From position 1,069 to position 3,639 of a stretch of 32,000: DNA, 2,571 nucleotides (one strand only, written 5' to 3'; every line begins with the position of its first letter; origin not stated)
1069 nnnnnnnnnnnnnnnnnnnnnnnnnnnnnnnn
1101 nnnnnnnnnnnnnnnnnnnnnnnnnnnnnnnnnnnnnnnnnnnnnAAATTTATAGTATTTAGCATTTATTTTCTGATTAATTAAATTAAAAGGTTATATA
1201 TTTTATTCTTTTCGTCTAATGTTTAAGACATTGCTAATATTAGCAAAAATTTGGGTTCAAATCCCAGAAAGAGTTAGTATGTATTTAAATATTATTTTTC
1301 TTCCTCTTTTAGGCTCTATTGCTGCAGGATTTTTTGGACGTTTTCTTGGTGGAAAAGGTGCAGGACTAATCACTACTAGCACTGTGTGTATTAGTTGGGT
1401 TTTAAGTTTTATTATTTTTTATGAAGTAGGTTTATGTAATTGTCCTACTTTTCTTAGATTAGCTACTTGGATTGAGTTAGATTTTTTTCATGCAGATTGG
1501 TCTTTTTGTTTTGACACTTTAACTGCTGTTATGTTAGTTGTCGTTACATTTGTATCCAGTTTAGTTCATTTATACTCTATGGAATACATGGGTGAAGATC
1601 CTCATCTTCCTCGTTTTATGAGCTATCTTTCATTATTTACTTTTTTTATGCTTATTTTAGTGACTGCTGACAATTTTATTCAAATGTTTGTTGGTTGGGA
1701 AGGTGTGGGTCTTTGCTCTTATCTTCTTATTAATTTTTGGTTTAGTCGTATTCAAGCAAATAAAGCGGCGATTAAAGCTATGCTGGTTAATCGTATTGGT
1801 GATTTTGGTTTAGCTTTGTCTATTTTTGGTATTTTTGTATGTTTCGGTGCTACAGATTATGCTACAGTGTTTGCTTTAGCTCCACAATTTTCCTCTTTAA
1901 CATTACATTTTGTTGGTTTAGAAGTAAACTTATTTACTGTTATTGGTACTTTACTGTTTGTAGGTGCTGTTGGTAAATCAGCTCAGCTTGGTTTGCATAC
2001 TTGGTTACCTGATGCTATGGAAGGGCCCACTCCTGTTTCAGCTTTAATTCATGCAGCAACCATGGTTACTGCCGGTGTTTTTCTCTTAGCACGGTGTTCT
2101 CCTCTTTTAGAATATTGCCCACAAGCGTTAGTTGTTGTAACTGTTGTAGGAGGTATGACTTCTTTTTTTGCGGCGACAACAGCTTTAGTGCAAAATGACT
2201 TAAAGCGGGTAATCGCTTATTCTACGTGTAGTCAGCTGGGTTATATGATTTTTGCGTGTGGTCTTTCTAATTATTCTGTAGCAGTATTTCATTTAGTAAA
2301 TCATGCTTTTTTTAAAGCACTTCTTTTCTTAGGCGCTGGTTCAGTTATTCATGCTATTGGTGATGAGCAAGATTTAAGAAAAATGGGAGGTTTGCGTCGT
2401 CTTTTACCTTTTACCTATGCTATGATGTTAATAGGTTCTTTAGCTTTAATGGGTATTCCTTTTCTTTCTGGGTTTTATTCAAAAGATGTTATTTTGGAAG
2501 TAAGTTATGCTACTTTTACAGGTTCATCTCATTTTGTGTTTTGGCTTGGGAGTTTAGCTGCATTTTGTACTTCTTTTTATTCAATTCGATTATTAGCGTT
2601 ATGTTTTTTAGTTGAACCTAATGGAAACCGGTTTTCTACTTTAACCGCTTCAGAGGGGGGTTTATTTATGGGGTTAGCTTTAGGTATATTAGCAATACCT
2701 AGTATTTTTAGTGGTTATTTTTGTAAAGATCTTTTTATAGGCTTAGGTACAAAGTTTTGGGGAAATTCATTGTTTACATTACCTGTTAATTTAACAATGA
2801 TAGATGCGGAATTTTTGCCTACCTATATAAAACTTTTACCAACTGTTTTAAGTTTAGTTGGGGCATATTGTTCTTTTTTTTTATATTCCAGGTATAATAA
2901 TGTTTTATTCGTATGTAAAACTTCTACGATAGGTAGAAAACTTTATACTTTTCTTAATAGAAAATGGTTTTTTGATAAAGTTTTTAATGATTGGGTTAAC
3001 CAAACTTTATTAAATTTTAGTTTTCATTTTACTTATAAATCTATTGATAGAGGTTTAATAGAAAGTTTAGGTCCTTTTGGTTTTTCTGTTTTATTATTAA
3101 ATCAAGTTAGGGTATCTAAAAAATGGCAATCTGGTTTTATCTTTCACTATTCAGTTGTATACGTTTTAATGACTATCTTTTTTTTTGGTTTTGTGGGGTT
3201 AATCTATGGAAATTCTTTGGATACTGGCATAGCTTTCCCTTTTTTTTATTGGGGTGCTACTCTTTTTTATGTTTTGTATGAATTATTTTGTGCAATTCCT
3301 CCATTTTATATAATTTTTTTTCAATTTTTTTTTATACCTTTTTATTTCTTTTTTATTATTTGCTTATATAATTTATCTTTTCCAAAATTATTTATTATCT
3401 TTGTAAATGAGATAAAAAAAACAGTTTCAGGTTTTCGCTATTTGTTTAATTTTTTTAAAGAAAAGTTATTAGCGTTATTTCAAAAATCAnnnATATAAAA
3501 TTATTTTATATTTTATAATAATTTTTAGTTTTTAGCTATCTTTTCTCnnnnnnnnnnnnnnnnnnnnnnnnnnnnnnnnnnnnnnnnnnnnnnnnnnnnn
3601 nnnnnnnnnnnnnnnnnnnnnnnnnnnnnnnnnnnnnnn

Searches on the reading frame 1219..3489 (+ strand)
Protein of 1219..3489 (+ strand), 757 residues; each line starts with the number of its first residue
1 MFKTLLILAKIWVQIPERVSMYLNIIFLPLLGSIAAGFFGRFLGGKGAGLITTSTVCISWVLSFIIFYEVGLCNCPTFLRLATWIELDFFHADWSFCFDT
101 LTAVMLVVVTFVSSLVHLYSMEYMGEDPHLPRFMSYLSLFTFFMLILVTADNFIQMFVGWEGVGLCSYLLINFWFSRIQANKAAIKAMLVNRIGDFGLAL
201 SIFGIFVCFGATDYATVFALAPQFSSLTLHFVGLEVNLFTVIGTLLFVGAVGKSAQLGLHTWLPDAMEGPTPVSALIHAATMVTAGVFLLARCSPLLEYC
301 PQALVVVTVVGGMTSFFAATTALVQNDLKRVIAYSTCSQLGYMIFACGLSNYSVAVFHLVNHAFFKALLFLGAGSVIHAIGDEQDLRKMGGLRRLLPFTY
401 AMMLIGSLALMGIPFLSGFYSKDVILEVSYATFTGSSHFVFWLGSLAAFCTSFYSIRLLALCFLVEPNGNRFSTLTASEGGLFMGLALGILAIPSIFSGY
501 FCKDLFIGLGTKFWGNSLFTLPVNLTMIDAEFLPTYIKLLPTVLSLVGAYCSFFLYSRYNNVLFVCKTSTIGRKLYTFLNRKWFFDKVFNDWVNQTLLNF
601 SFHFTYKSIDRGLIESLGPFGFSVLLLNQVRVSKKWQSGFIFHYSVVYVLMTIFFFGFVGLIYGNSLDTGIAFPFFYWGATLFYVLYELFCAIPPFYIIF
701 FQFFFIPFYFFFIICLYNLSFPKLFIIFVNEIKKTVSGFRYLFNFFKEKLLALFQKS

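Call 32: list_cluster_members(proteins=[window:1219-3489:+, window:1279-3489:+, window:3587-4630:+, window:4995-5546:+, window:6404-6760:+, window:6757-7050:+, window:6048-6365:+, window:29296-30072:+, window:7591-7959:+])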
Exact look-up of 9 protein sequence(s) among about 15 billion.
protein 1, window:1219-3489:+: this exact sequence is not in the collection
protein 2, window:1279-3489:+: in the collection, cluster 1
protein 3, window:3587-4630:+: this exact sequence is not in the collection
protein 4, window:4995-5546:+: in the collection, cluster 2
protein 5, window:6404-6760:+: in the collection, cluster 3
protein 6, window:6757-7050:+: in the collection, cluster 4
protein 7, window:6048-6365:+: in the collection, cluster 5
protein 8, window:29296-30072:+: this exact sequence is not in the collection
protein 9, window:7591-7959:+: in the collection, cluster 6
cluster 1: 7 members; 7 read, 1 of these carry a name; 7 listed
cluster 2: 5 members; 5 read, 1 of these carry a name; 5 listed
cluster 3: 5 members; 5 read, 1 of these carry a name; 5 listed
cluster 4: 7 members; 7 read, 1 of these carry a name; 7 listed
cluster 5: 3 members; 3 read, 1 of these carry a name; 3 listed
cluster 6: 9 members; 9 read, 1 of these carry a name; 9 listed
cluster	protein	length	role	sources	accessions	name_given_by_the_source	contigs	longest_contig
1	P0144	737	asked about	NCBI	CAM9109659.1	unnamed protein product [Sphacelaria rigidula]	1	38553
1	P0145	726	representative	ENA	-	-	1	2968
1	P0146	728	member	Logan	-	-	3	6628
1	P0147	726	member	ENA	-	-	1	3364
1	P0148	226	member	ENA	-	-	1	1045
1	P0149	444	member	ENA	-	-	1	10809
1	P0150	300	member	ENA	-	-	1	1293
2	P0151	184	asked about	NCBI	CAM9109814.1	unnamed protein product [Sphacelaria rigidula]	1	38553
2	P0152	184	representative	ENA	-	-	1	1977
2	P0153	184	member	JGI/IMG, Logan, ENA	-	-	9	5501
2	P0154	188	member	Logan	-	-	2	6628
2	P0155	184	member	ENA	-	-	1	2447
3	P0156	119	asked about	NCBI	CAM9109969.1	unnamed protein product [Sphacelaria rigidula]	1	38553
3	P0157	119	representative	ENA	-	-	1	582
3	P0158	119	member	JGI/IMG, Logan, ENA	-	-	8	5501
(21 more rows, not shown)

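Call 33: find_encoding_contigs(protein=P0149, flank=10000, max_places=3)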
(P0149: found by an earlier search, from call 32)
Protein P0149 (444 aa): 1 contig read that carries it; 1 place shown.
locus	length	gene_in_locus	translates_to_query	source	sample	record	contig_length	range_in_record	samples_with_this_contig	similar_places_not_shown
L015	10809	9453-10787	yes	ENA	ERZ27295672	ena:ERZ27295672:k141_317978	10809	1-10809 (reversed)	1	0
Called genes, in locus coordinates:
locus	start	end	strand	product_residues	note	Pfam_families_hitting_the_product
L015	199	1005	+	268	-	PF00115:COX1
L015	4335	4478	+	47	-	-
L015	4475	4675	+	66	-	-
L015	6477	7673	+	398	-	PF00346:Complex1_49kDa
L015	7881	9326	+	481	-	PF00361:Proton_antipo_M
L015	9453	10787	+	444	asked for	PF00662:Proton_antipo_N, PF00361:Proton_antipo_M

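Call 34: find_encoding_contigs(protein=P0146, flank=10000, max_places=3)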
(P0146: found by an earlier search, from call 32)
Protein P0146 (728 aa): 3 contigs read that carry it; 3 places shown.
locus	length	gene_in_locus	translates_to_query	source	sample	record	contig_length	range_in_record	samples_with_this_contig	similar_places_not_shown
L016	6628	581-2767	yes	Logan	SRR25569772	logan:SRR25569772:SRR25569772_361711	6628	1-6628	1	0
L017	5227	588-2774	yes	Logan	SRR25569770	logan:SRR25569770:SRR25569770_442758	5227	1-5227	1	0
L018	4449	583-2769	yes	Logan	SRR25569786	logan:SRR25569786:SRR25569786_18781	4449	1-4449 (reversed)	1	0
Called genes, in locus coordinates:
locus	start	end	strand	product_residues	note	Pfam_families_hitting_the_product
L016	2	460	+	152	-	?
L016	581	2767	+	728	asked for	PF00662:Proton_antipo_N, PF00361:Proton_antipo_M, PF06455:NADH5_C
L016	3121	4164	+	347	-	PF00499:Oxidored_q3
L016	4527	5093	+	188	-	PF00329:Complex1_30kDa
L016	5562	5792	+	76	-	-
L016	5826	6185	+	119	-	PF00507:Oxidored_q4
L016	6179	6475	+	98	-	PF00253:Ribosomal_S14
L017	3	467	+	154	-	?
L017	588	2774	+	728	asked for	PF00662:Proton_antipo_N, PF00361:Proton_antipo_M, PF06455:NADH5_C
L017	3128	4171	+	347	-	PF00499:Oxidored_q3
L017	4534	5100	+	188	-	PF00329:Complex1_30kDa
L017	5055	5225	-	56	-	?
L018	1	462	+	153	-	?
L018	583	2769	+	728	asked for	PF00662:Proton_antipo_N, PF00361:Proton_antipo_M, PF06455:NADH5_C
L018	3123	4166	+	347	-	PF00499:Oxidored_q3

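Call 53: list_cluster_members(proteins=[L015:199-1002:+])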
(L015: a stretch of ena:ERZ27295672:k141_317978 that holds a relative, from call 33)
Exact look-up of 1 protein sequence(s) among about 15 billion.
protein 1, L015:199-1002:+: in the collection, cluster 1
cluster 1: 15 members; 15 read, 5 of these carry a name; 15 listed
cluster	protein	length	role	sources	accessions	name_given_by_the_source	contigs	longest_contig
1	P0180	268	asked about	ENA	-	-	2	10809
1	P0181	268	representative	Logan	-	-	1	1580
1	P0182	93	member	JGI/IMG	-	heme/copper-type cytochrome/quinol oxidase subunit 1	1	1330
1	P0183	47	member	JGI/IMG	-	cytochrome c oxidase subunit 1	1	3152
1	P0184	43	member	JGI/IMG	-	heme/copper-type cytochrome/quinol oxidase subunit 1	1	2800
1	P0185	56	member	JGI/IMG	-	cytochrome c oxidase subunit 1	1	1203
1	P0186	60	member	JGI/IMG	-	cytochrome c oxidase subunit 1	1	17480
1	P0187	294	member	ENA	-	-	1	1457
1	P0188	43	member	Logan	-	-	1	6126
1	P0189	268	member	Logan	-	-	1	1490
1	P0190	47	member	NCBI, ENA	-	-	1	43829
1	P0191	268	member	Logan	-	-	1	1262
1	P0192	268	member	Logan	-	-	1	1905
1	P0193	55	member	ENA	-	-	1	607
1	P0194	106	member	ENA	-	-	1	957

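Call 55: find_encoding_contigs(protein=P0192, flank=5000, max_places=4)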
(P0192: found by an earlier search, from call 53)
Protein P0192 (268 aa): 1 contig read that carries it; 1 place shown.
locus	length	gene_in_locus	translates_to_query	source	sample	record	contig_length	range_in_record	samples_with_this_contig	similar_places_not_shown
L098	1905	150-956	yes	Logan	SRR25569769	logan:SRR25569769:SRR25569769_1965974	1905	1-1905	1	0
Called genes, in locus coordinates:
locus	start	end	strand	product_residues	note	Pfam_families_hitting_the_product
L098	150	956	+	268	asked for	PF00115:COX1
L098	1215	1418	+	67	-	-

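Call 56: find_encoding_contigs(protein=P0181, flank=5000, max_places=4)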
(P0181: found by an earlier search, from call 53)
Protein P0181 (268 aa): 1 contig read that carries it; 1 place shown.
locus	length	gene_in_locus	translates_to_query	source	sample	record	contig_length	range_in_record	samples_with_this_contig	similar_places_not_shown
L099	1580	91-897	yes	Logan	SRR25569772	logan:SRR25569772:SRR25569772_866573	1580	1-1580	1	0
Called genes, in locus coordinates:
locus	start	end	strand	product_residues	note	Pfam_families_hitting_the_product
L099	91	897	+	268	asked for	PF00115:COX1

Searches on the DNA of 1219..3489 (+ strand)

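Call 36: search_rna_families(source=L015, threshold=gathering)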
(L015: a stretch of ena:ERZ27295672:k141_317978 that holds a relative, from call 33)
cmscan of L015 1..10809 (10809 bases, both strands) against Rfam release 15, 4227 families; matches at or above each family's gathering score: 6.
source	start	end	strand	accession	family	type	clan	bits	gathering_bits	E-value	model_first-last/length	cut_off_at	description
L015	1666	4369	+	RF02541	LSU_rRNA_bacteria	Gene; rRNA;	CL00112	1856.7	50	0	1-2925/2925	no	Bacterial large subunit ribosomal RNA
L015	4469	6101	+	RF00177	SSU_rRNA_bacteria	Gene; rRNA;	CL00111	1023.6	50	0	1-1533/1533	no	Bacterial small subunit ribosomal RNA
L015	6117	6224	+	RF02547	mtPerm-5S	Gene; rRNA;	CL00113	81.8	39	2.4e-13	1-106/106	no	Permuted mitochondrial genome encoded 5S rRNA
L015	7679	7750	+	RF00005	tRNA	Gene; tRNA;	CL00001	61.9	29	8.8e-12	1-71/71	no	tRNA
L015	6227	6303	+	RF00005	tRNA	Gene; tRNA;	CL00001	53.7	29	1.6e-09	1-71/71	no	tRNA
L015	6329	6414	+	RF00005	tRNA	Gene; tRNA;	CL00001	51.7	29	5.8e-09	1-71/71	no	tRNA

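Call 60: search_rna_families(sources=[L098, L099, L001], threshold=gathering)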
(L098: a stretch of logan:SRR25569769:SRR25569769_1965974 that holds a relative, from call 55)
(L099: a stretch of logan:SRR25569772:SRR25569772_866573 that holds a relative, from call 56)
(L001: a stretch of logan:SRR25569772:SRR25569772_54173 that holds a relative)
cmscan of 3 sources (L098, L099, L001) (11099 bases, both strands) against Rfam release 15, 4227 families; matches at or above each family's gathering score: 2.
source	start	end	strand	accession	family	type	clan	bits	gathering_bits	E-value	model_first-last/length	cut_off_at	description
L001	5150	5222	+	RF00005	tRNA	Gene; tRNA;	CL00001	63.7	29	3e-12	1-71/71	no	tRNA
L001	5885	5974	+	RF00005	tRNA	Gene; tRNA;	CL00001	55.6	29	4.9e-10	1-71/71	no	tRNA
